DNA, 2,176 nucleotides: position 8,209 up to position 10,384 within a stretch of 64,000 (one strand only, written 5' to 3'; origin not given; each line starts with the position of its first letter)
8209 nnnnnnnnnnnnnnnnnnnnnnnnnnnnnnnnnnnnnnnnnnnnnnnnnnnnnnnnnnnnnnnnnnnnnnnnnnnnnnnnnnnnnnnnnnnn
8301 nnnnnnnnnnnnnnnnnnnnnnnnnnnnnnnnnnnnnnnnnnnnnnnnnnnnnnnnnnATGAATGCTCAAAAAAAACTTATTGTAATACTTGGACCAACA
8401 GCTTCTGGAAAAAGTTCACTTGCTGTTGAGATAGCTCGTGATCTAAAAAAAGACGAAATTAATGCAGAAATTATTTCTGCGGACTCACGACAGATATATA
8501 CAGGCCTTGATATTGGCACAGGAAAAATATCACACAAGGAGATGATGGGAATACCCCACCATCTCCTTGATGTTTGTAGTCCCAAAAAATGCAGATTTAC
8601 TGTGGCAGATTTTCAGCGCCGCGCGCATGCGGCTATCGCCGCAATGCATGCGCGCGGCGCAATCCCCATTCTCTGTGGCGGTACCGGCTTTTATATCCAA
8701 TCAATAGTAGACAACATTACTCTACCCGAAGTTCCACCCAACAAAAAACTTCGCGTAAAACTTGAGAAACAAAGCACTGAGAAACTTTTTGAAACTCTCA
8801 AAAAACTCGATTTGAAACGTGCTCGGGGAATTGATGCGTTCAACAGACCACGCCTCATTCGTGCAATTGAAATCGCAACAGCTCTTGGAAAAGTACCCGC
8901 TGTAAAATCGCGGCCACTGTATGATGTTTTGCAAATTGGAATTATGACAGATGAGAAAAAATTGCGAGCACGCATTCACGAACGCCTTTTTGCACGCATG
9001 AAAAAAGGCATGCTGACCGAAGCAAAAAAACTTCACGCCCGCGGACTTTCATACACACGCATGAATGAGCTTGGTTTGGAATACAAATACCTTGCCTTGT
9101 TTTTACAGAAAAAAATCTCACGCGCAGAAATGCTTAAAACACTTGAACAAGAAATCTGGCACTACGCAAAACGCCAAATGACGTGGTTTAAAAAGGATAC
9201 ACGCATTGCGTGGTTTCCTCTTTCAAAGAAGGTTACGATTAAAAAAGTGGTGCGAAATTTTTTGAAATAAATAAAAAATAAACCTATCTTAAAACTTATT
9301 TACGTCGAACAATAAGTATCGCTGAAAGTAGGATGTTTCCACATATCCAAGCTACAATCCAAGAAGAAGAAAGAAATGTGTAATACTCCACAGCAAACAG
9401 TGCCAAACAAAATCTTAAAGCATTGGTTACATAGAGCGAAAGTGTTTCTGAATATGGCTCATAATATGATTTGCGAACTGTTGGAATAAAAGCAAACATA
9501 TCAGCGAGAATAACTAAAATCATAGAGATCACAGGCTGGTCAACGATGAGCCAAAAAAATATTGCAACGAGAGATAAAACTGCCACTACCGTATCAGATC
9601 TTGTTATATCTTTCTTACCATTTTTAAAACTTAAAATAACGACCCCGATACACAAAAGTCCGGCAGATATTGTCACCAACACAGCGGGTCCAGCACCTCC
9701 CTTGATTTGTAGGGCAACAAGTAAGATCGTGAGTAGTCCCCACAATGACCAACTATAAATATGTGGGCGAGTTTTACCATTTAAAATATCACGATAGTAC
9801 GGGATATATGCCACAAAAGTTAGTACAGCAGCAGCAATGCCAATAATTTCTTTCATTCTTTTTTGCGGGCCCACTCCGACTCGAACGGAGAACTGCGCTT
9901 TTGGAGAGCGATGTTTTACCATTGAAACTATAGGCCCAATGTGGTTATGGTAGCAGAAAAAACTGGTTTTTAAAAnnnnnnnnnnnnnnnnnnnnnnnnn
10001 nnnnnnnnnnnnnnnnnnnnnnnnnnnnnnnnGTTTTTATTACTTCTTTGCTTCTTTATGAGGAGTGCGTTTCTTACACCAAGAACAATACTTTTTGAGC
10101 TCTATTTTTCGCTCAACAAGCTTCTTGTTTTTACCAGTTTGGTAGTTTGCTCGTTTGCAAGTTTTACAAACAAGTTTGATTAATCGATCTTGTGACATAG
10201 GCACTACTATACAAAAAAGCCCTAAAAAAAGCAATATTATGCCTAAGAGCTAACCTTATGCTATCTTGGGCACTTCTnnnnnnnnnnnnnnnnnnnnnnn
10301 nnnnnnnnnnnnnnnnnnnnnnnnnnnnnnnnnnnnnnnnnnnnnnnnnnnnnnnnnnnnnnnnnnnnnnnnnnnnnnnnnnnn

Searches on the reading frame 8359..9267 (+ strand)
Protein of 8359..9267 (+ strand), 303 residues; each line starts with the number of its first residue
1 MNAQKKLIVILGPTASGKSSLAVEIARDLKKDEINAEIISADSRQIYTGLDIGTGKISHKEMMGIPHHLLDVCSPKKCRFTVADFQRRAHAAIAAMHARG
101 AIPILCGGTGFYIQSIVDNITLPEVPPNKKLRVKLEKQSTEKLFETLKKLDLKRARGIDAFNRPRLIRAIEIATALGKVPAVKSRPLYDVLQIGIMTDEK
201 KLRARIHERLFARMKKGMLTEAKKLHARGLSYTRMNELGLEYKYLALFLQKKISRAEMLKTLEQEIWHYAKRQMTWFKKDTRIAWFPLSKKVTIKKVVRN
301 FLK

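Call 47: search_protein_families(library=pfam, proteins=[window:8359-9267:+], max_evalue=0.001)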
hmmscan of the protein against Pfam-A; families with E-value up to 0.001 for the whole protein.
window:8359-9267:+ (303 aa): 2 families
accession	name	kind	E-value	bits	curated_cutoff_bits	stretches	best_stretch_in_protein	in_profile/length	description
PF01715.23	IPPT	-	4.4e-65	220.2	23.6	1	45-280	1-243/243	IPP transferase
PF01745.22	IPT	-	6.3e-07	29.5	20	1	6-113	2-103/233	Isopentenyl transferase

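Call 54: find_homologous_proteins(query=window:8359-9267:+, max_evalue=1e-60)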
Query window:8359-9267:+ (303 aa): 3684 proteins with E <= 1e-60 among 8000 candidates; the best 120 are listed.
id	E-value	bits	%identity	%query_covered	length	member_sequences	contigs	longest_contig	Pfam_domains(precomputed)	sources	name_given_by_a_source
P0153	4.9e-195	664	100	100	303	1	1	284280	PF01745.23,PF01715.24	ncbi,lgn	-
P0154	4.1e-143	494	75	100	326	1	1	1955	PF01745.23,PF01715.24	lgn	-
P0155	7.4e-137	473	72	100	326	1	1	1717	PF01745.23,PF01715.24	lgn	-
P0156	1.9e-133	462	71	100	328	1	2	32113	PF01715.24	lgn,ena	-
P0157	2.7e-122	426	70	99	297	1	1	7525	PF01745.23,PF01715.24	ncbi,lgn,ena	-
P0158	5.9e-121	421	69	98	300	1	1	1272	PF01745.23,PF01715.24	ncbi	-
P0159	1.8e-120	420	68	99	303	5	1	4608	PF01745.23,PF01715.24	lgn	-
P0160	9.0e-115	401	65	99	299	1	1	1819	PF01745.23,PF01715.24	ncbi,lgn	-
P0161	6.5e-114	398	65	98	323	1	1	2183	PF01745.23,PF01715.24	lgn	-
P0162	1.2e-112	394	64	98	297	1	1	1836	PF01745.23,PF01715.24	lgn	-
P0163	1.5e-112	394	65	98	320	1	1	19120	PF01745.23,PF01715.24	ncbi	-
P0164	3.8e-112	392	64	98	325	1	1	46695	PF01745.23,PF01715.24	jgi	jgi:tRNA dimethylallyltransferase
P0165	1.2e-111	391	64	94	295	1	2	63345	PF01745.23,PF01715.24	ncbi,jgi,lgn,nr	ncbi:MAG: tRNA (adenosine(37)-N6)-dimethylallyltransferase MiaA [Parcubacteria group bacterium]|nr:t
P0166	9.6e-110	384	60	99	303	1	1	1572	PF01745.23,PF01715.24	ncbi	-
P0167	1.6e-109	384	61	100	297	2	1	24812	PF01745.23,PF01715.24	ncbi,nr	ncbi:MAG: miaA [Candidatus Paceibacter sp.]|nr:miaA [Candidatus Paceibacter sp.]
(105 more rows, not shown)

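Call 55: find_encoding_contigs(protein=P0153, flank=1500, max_places=3)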
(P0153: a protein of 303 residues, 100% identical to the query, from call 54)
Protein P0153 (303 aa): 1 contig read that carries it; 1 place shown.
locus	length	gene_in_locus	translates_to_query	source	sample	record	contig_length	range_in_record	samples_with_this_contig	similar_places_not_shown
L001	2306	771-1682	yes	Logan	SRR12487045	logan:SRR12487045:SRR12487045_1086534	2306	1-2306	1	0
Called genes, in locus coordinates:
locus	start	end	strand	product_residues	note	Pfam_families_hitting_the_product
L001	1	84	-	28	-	?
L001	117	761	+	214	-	-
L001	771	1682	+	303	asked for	PF01745:IPT (weak), PF01715:IPPT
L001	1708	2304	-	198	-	?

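Call 56: find_encoding_contigs(protein=P0156, flank=4000, max_places=2)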
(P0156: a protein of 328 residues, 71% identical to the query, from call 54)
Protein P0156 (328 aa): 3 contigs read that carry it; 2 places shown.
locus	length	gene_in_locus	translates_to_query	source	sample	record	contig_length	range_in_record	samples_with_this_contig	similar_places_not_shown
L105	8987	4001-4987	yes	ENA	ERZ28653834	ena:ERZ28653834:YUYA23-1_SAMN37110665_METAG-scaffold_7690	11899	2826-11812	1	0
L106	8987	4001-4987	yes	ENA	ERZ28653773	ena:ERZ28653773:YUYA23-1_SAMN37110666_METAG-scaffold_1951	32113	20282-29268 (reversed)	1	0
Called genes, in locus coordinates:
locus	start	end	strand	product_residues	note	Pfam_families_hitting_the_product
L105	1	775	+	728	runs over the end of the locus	PF01751:Toprim, PF01131:Topoisom_bac, PF01396:Zn_ribbon_Top1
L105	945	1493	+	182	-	-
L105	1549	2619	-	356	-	PF02195:ParB_N, PF17762:HTH_ParB, PF23552:ParB_C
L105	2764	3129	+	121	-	-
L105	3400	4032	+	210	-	-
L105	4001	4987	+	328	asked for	PF01715:IPPT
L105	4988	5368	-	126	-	PF00892:EamA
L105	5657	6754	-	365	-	-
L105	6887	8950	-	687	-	PF02518:HATPase_c, PF00204:DNA_gyraseB, PF01751:Toprim, PF00986:DNA_gyraseB_C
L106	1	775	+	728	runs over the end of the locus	PF01751:Toprim, PF01131:Topoisom_bac, PF01396:Zn_ribbon_Top1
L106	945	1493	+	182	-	-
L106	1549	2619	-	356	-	PF02195:ParB_N, PF17762:HTH_ParB, PF23552:ParB_C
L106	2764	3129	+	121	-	-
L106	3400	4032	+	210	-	-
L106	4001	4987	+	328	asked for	PF01715:IPPT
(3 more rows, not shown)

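Call 57: find_encoding_contigs(protein=P0154, flank=2000, max_places=2)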
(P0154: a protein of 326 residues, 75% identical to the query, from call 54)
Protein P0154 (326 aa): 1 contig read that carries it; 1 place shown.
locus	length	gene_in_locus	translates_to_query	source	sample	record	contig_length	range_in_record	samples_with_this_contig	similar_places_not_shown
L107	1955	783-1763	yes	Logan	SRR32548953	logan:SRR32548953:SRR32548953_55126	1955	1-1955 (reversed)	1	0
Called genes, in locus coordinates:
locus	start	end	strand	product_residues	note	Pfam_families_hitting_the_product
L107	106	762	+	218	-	-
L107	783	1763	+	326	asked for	PF01745:IPT (weak), PF01715:IPPT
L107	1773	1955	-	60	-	?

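Call 61: search_protein_families(library=pfam, proteins=[L107:106-759:+, L105:3400-4029:+], max_evalue=10)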
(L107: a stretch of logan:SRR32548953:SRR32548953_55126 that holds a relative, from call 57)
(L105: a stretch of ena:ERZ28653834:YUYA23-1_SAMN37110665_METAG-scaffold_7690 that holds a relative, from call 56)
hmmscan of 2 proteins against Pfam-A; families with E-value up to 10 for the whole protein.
L107:106-759:+ (218 aa): 0 families

L105:3400-4029:+ (210 aa): 2 families
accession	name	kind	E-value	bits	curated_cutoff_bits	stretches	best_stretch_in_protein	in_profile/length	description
PF11617.13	Cu-binding_MopE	-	0.0062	17.2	27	1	37-54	14-30/30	Putative metal-binding motif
PF05887.16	Trypan_PARP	-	1.6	9.1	100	0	126-172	58-102/134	Procyclic acidic repetitive protein (PARP)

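Call 70: search_protein_families(library=phrogs, proteins=[L107:106-759:+, L105:3400-4029:+], max_evalue=0.1)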
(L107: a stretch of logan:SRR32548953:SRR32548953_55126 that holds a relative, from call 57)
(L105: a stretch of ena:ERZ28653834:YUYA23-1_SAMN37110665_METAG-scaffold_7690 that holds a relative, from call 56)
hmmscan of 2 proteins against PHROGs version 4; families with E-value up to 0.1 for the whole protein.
L107:106-759:+ (218 aa): 3 families
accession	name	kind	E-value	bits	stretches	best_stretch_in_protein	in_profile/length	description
phrog_31248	-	unknown function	1.6e-10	42.1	2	108-198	57-151/200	-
phrog_7964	-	unknown function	6.4e-07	29.6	1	93-199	88-194/269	-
phrog_5070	-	unknown function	6e-05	23.6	1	101-199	73-171/182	-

L105:3400-4029:+ (210 aa): 0 families

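Call 79: find_encoding_contigs(protein=P0157, flank=2500, max_places=1)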
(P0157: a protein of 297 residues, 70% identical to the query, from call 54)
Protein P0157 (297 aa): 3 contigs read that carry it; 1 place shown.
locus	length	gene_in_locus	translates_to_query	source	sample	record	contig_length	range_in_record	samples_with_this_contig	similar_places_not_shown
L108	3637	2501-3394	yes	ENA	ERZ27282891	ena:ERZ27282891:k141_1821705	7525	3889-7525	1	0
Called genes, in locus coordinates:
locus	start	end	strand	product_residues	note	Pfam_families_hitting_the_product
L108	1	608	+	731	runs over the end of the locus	PF01751:Toprim, PF01131:Topoisom_bac, PF01396:Zn_ribbon_Top1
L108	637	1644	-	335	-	PF02195:ParB_N, PF17762:HTH_ParB, PF23552:ParB_C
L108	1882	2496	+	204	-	-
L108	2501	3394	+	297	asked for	PF01745:IPT, PF01715:IPPT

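Call 80: find_encoding_contigs(protein=P0159, flank=2500, max_places=1)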
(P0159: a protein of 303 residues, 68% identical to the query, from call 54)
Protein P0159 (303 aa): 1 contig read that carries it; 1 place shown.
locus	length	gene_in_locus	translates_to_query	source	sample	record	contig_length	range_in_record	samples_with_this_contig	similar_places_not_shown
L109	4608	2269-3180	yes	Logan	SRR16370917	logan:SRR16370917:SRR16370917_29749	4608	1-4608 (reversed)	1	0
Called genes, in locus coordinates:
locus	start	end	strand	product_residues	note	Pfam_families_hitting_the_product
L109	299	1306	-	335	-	PF02195:ParB_N, PF17762:HTH_ParB, PF23552:ParB_C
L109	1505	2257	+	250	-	-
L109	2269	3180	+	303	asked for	PF01745:IPT, PF01715:IPPT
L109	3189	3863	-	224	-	-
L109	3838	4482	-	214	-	-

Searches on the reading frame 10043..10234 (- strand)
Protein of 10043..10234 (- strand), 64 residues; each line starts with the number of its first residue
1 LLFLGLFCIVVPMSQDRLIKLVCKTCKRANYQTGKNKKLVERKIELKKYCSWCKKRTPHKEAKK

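Call 47: search_protein_families(library=pfam, proteins=[window:10043-10234:-], max_evalue=0.001)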
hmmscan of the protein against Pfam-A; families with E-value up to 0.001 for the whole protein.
window:10043-10234:- (64 aa): 1 family
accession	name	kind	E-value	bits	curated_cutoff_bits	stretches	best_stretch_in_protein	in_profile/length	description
PF00471.26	Ribosomal_L33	-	5.4e-16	59.1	25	1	18-63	2-47/47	Ribosomal protein L33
